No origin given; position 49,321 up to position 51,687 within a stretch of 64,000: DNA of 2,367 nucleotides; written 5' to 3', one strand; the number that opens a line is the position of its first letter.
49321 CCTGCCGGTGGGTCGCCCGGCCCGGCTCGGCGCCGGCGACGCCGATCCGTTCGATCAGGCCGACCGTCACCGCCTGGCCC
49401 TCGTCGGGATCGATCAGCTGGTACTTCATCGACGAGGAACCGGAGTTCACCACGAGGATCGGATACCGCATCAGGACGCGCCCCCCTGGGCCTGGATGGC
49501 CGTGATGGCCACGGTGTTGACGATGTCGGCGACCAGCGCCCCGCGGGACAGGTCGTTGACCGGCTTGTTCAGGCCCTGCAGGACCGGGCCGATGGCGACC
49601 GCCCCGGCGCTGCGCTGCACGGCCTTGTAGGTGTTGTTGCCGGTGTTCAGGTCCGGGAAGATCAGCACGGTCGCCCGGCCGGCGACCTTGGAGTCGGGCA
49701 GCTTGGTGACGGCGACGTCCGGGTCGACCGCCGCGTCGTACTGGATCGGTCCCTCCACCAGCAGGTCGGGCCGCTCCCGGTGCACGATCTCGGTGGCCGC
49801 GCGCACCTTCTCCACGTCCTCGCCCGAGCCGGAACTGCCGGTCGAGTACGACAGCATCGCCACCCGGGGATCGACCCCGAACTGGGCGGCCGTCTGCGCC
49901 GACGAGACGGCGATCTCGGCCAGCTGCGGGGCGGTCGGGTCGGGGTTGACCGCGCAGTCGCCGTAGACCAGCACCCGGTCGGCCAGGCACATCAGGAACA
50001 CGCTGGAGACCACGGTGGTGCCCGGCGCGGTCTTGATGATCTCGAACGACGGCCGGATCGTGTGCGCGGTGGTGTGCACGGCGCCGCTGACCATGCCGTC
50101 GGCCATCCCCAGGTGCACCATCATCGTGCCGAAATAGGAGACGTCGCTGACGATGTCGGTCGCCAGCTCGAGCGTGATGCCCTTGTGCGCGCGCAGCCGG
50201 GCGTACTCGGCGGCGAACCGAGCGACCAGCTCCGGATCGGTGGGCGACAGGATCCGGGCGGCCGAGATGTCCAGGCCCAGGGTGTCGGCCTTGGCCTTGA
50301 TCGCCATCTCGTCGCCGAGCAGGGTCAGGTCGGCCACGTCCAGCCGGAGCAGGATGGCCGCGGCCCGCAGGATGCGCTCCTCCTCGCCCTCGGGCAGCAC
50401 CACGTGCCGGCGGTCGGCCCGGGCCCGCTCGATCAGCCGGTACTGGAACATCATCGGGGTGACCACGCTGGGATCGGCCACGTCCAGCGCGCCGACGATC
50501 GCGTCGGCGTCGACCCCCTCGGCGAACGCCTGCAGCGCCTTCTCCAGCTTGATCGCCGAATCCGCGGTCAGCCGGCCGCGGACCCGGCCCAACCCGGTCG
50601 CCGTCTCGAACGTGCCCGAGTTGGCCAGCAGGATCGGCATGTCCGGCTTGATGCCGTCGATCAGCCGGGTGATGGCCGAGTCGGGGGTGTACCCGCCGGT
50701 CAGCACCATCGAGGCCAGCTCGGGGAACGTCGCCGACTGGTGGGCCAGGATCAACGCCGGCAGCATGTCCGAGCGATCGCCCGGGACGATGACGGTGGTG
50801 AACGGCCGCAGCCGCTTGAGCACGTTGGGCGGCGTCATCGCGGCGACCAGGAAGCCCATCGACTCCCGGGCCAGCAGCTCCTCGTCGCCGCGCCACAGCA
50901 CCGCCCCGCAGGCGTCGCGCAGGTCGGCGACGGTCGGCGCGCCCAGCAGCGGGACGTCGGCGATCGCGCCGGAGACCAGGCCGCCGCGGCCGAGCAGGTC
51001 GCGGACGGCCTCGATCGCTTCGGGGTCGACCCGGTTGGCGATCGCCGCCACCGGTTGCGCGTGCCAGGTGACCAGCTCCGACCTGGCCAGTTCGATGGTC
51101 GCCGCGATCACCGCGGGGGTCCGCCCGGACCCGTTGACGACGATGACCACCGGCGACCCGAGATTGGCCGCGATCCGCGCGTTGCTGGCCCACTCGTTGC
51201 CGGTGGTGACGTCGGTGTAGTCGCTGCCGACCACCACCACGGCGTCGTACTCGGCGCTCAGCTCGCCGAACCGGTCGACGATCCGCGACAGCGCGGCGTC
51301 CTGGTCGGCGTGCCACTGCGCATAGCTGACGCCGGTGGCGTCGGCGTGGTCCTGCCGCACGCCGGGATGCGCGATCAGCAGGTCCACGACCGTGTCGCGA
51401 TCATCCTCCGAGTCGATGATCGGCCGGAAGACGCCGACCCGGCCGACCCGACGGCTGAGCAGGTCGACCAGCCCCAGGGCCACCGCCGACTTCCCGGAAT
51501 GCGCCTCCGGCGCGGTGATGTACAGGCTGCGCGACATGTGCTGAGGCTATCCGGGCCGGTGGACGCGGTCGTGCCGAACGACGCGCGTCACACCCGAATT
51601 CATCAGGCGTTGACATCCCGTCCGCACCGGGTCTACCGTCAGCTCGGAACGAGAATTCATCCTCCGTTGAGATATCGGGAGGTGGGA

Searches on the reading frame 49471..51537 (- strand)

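Call 91: search_protein_families(library=pfam, proteins=[window:49471-51537:-], max_evalue=0.01)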
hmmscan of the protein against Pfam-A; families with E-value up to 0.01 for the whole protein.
window:49471-51537:- (688 aa): 3 families
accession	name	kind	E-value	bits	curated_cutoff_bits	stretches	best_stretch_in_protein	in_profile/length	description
PF01515.24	PTA_PTB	-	1e-129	433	24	1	363-680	1-319/319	Phosphate acetyl/butaryl transferase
PF13500.12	AAA_26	-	2.2e-32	112.9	27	1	3-186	1-181/198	AAA domain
PF07085.17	DRTGG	-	2e-21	76.2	25.2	1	206-316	2-102/105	DRTGG domain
